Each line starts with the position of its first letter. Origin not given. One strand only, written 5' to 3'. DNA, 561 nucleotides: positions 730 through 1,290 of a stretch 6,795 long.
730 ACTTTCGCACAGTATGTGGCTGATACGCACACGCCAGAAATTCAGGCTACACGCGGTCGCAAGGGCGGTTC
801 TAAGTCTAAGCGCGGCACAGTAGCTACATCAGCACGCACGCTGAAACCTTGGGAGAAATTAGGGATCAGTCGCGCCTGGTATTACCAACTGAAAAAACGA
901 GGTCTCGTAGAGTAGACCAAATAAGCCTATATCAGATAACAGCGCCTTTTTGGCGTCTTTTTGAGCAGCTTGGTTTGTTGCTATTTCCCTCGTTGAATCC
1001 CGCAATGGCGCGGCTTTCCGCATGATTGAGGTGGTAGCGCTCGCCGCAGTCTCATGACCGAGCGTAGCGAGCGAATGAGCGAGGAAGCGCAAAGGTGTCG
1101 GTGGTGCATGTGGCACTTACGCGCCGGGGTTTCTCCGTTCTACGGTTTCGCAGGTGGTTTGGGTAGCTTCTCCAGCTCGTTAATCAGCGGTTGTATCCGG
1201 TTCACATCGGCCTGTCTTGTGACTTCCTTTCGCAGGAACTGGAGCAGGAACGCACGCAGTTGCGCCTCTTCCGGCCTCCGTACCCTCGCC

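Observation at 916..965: Replication origin directly abutting the rep stop codon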

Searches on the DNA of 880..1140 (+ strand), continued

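Call 57: search_dna_similar(query=window:1000-1140:+, collection=plasmids, mode=distant, max_rows=40, rows=spread)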
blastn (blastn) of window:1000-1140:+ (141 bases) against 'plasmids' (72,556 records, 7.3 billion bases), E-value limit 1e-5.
The search stops at 5000 records and this limit was reached: more records match than are counted here, and every count below describes the 5000 best-scoring records only.
Records with a match: at least 5000; places in all: 5307; records where one place covers at least 80% of the query: 480.
Best place of each record, by identity: >=99% 10; 95-99% 113; 90-95% 398; 80-90% 3586; 60-80% 893.
By first word of the organism name: Escherichia 2562; Klebsiella 1313; Salmonella 505; Shigella 235; Enterobacter 158; Citrobacter 92; Serratia 49; Raoultella 16; uncultured 10; Bacillus 9; and 28 more.
By predicted mobility (MOB-suite, as given by PLSDB): mobilizable 3815; conjugative 759; non-mobilizable 426.
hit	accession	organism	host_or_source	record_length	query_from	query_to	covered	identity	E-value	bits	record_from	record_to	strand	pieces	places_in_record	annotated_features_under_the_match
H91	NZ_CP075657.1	Escherichia coli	Homo sapiens,stool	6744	1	141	100%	100.0%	9e-66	255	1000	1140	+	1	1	hypothetical protein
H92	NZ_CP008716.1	Escherichia coli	Homo sapiens,Pleural Effusion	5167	3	133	93%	86.5%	8e-35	152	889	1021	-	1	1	hypothetical protein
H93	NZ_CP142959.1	Escherichia coli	Homo sapiens,cell culture,rectal swab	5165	3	133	93%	86.5%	8e-35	152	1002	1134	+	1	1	hypothetical protein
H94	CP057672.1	Escherichia coli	culture,Pooled sheep faecal samples ...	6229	3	133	93%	85.0%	4e-32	143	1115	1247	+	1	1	hypothetical protein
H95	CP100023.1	Escherichia coli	cell culture,gut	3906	3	89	62%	95.4%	5e-31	140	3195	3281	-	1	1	none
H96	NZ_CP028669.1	Escherichia coli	cattle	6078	24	123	71%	77.2%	2e-11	76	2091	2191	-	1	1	none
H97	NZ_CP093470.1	Klebsiella pneumoniae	Homo sapiens,Isolated from an abscess ...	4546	28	127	71%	75.5%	3e-8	65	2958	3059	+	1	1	none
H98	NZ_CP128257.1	Escherichia coli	Equus ferus caballus,Single bacterial ...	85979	34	123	64%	78.9%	5e-12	78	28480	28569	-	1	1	none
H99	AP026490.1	Escherichia coli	whole organism,animal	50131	39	132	67%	75.5%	9e-9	67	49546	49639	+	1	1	none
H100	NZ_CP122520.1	Escherichia coli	pure culture,Waterfowl manure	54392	39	132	67%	75.5%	9e-9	67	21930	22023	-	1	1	none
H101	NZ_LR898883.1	Escherichia coli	Homo sapiens,rectal swab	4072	35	123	63%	78.9%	6e-11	74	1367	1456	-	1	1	none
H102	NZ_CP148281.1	Escherichia coli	-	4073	35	123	63%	77.8%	8e-10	70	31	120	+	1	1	none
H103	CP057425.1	Escherichia coli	culture,Pooled pig faecal samples ...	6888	24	102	56%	79.7%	2e-10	72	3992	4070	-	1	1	none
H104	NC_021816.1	Salmonella enterica subsp. enterica serovar Typhimurium ...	food,chicken breast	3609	24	93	50%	82.9%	6e-11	73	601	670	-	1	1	none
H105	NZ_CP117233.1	Escherichia coli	whole organism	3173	24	93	50%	82.9%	6e-11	73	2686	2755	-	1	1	none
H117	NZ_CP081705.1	Escherichia coli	-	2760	39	93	39%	92.7%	1e-13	82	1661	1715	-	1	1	none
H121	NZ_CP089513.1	Klebsiella pneumoniae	bacteria,sewage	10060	37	93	40%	87.9%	8e-10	71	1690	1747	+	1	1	none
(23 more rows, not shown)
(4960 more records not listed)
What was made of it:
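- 1023..1092 (+): Primosome-assembly-site-like (ssi/pas) sequence on the strand that rightward leading-strand synthesis would displace. Probable lagging-strand start. Homologous segments occur in more than 5000 PLSDB plasmids, including ColRNAI types (call 57).
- On PhiX174-type primosome assembly site (ssi/pas), for 1023-1092: Matches of 75-93% identity to ColRNAI and other plasmids (call 57).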

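Call 58: get_annotated_region(hit=H117, flank=1400)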
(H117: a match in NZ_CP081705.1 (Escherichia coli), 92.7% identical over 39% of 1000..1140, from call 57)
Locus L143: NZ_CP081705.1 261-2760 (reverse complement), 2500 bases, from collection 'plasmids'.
description: Escherichia coli strain AH02 plasmid unnamed4, complete sequence
organism: Escherichia coli (NCBI taxid 562)
taxonomy: Bacteria; Pseudomonadota; Gammaproteobacteria; Enterobacterales; Enterobacteriaceae; Escherichia; Escherichia coli
host: -; source: -; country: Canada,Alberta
typing (MOB-suite, as given by PLSDB): mobilizable; relaxase MOBV
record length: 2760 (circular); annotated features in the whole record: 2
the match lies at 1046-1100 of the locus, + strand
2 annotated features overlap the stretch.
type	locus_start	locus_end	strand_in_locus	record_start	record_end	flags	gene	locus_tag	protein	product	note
CDS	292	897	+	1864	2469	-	-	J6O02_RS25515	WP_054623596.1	hypothetical protein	-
CDS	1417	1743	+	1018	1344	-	-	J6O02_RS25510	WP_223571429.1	helix-turn-helix domain-containing protein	-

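Call 59: search_rna_families(sources=[L143, window], threshold=gathering)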
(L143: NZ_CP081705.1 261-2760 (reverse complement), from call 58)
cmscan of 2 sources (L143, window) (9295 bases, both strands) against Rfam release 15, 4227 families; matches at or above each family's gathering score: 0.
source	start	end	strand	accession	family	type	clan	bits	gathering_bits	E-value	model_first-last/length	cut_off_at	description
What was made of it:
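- Tried and rejected: There is no RNAI and no curated family for the ColE2 antisense RNA (call 59).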

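Call 60: get_annotated_region(hit=H121, flank=1500)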
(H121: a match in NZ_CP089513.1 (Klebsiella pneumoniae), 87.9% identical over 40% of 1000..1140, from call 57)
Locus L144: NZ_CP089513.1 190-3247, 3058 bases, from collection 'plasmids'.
description: Klebsiella pneumoniae strain GD21SC417 plasmid pHNGS471-4, complete sequence
organism: Klebsiella pneumoniae (NCBI taxid 573)
taxonomy: Bacteria; Pseudomonadota; Gammaproteobacteria; Enterobacterales; Enterobacteriaceae; Klebsiella; Klebsiella pneumoniae
host: -; source: bacteria,sewage; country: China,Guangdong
typing (MOB-suite, as given by PLSDB): mobilizable; replicon ColRNAI_rep_cluster_1857; relaxase MOBC
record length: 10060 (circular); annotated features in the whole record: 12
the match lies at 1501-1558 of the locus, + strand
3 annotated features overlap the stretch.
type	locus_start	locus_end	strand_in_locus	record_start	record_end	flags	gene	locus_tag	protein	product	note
CDS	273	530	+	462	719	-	-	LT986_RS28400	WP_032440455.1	colicin E3-like toxin immunity protein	GO:0030153 - bacteriocin immunity [Evidence IEA]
CDS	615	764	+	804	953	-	-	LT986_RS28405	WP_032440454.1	colicin release lysis protein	GO:0019835 - cytolysis [Evidence IEA]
CDS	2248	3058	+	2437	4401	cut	-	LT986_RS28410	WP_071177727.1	TraM recognition domain-containing protein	-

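Call 61: get_annotated_region(hit=H104, flank=1500)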
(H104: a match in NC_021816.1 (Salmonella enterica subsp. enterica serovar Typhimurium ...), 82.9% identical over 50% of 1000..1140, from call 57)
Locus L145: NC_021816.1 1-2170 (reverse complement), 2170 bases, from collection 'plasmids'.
description: Salmonella enterica subsp. enterica serovar Typhimurium var. 5- str. CFSAN001921 plasmid unnamed3, complete sequence
organism: Salmonella enterica subsp. enterica serovar Typhimurium var. 5- str. CFSAN001921 (NCBI taxid 1271862)
taxonomy: Bacteria; Pseudomonadota; Gammaproteobacteria; Enterobacterales; Enterobacteriaceae; Salmonella; Salmonella enterica; Salmonella enterica subsp. enterica serovar Typhimurium var. 5- str. CFSAN001921
host: -; source: food,chicken breast; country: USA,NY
typing (MOB-suite, as given by PLSDB): mobilizable; replicon rep_cluster_2350; relaxase MOBF
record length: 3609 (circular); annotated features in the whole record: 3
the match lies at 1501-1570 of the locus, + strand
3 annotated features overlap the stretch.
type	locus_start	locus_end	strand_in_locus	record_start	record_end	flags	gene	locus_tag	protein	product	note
CDS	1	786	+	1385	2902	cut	-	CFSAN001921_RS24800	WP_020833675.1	NERD domain-containing protein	-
CDS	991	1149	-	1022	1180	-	-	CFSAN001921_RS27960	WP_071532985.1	replication initiation protein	-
CDS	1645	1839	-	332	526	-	-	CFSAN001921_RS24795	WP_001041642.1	Rop family plasmid primer RNA-binding protein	-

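Call 62: search_rna_families(sources=[L144, L145], threshold=gathering)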
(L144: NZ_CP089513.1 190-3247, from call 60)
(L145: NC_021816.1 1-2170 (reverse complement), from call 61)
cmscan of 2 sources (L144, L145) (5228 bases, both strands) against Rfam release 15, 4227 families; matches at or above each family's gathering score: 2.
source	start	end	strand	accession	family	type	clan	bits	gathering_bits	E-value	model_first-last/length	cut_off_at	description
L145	854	956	-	RF00106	RNAI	Gene; antisense;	-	100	47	9.1e-19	1-102/102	no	RNAI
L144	825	927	-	RF00106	RNAI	Gene; antisense;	-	82.8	47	8.4e-15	1-102/102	no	RNAI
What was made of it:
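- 1023..1092 (+): The segment therefore lies downstream of the ColE1-type origin on the displaced strand (calls 60-62).
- On PhiX174-type primosome assembly site (ssi/pas), for 1023-1092: The orientation relative to RNAI in L144 and L145 puts it on the displaced strand downstream of the origin (calls 60-62).
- The pas-like segment has the same distance and strand relation to AGA as it has to ColE1-type origins (calls 57, 60-62).
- Tried and rejected: The first plasmid chosen for the pas orientation test (L143) was not ColE1-type, so two ColRNAI plasmids were used instead (calls 58-62).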
